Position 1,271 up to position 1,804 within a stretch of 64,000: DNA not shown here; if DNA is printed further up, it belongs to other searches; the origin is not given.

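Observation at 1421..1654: Phage encodes its own translation initiation factors IF-1 (1421-1654) and IF-3 (25205-25732)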

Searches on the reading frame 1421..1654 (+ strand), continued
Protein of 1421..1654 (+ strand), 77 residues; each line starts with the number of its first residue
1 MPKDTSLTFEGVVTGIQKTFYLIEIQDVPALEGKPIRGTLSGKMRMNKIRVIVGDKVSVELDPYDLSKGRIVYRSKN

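Call 52: find_encoding_contigs(protein=P0035, flank=8000, max_places=2)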
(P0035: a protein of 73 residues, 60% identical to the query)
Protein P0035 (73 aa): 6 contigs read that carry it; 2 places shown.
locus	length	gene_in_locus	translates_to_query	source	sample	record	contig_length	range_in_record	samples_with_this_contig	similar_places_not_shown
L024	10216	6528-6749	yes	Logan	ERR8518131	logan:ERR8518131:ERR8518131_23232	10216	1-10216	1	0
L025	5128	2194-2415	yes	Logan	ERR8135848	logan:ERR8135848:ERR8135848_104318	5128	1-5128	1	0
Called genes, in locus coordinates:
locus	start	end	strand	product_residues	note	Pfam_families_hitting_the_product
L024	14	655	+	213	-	-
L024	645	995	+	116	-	-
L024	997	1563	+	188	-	-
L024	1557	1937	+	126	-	-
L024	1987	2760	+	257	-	-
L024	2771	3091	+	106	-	-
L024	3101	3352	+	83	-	-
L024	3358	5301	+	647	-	-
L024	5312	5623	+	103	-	-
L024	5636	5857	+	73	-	-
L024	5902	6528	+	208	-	-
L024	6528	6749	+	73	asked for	PF01176:eIF-1a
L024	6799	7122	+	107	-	PF00436:SSB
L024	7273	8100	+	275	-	-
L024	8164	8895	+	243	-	-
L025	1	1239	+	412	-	?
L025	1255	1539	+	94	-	-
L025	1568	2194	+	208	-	-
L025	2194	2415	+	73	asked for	PF01176:eIF-1a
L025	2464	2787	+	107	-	PF00436:SSB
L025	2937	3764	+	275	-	-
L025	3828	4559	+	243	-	-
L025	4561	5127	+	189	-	?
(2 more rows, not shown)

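Call 106: predict_structure(alignment_id=A3)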
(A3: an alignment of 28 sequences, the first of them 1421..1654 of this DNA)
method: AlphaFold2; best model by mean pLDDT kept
length: 77 residues; sequences in the alignment: 28
mean_pLDDT: 82.5   pTM: 0.67
mean pLDDT of the five models: 82.5, 79.7, 79.8, 79.2, 76.0
residues with pLDDT >= 90: 25; 70-90: 44; 50-70: 4; < 50: 4
segments of 3 or more residues with pLDDT < 50: 1-4
pLDDT, mean of each block of 10 residues (from residue 1): 62 89 83 84 88 90 84 79
secondary structure, 60 per line:
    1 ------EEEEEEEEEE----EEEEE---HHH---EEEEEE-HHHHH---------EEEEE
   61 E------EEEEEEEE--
elements in order: E7-16 E21-25 E35-40 H42-46 E56-61 E68-75

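Call 108: fold_search(model_id=the predicted structure, library=pdb)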
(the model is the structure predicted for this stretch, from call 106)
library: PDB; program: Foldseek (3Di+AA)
matches with E <= 10: 1039; with E <= 0.001: 26
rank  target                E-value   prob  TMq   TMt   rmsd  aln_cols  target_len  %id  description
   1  3i4o_B                4.1e-08  1.00  0.74  0.85   1.7        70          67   44  Crystal Structure of Translation Initiation Factor 1 from Mycobacterium tuberculosis (released 2010-02-23)
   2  3i4o_A                5.8e-08  1.00  0.76  0.85   2.4        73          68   42  Crystal Structure of Translation Initiation Factor 1 from Mycobacterium tuberculosis (released 2010-02-23)
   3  9fco_I                7.3e-08  1.00  0.81  0.89   1.5        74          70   44  Structure of E. coli 30S-IF1-IF3-mRNA-Kasugamycin complex (released 2025-03-19)
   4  9h9h_X                7.3e-08  1.00  0.79  0.86   1.8        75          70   44  Complex 1 30S-IF1-IF2-IF3-GE81112 (released 2025-08-06)
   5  4ql5_B                8.3e-08  1.00  0.77  0.89   1.4        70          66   41  Crystal structure of translation initiation factor IF-1 from Streptococcus pneumoniae TIGR4 (released 2014-07-02)
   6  4ql5_A                2.0e-07  1.00  0.77  0.86   1.4        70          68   41  Crystal structure of translation initiation factor IF-1 from Streptococcus pneumoniae TIGR4 (released 2014-07-02)
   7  2n8n_MODEL_1_A        5.5e-07  1.00  0.75  0.79   3.3        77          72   40  Solution structure of translation initiation factor (released 2016-10-26)
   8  6c00_MODEL_1_A        8.8e-07  1.00  0.78  0.82   2.2        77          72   40  Solution structure of translation initiation factor 1 from Clostridium difficile (released 2019-01-16)
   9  2n78_MODEL_1_A        1.1e-06  1.00  0.67  0.70   4.1        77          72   47  NMR structure of IF1 from Pseudomonas aeruginosa (released 2016-09-07)
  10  2n3s_MODEL_1_A        1.3e-06  1.00  0.72  0.76   2.7        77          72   42  NMR Assignments and structure of Translation initiation factor IF-1 from Burkholderia thailandensis E264. (released 2015-06-24)
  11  1hr0_W                1.4e-05  1.00  0.77  0.83   2.0        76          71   41  CRYSTAL STRUCTURE OF INITIATION FACTOR IF1 BOUND TO THE 30S RIBOSOMAL SUBUNIT (released 2001-01-24)
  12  9dcn_MODEL_1_A        3.5e-05  1.00  0.67  0.65   3.7        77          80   35  Solution structure of the translation initiation factor IF-1 from Neisseria gonorrhoeae (NCCP11945). Seattle S (released 2024-10-16)
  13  8ppl_Iq               5.2e-05  1.00  0.73  0.56   4.1        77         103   17  MERS-CoV Nsp1 bound to the human 43S pre-initiation complex (released 2023-10-18)
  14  7zai_6                5.9e-05  1.00  0.73  0.62   4.5        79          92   28  Cryo-EM structure of a Pyrococcus abyssi 30S bound to Met-initiator tRNA, mRNA and aIF1A. (released 2022-07-13)
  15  2oqk                  7.9e-05  1.00  0.74  0.62   4.2        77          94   26  Crystal structure of putative Cryptosporidium parvum translation initiation factor eIF-1A (released 2007-02-13)
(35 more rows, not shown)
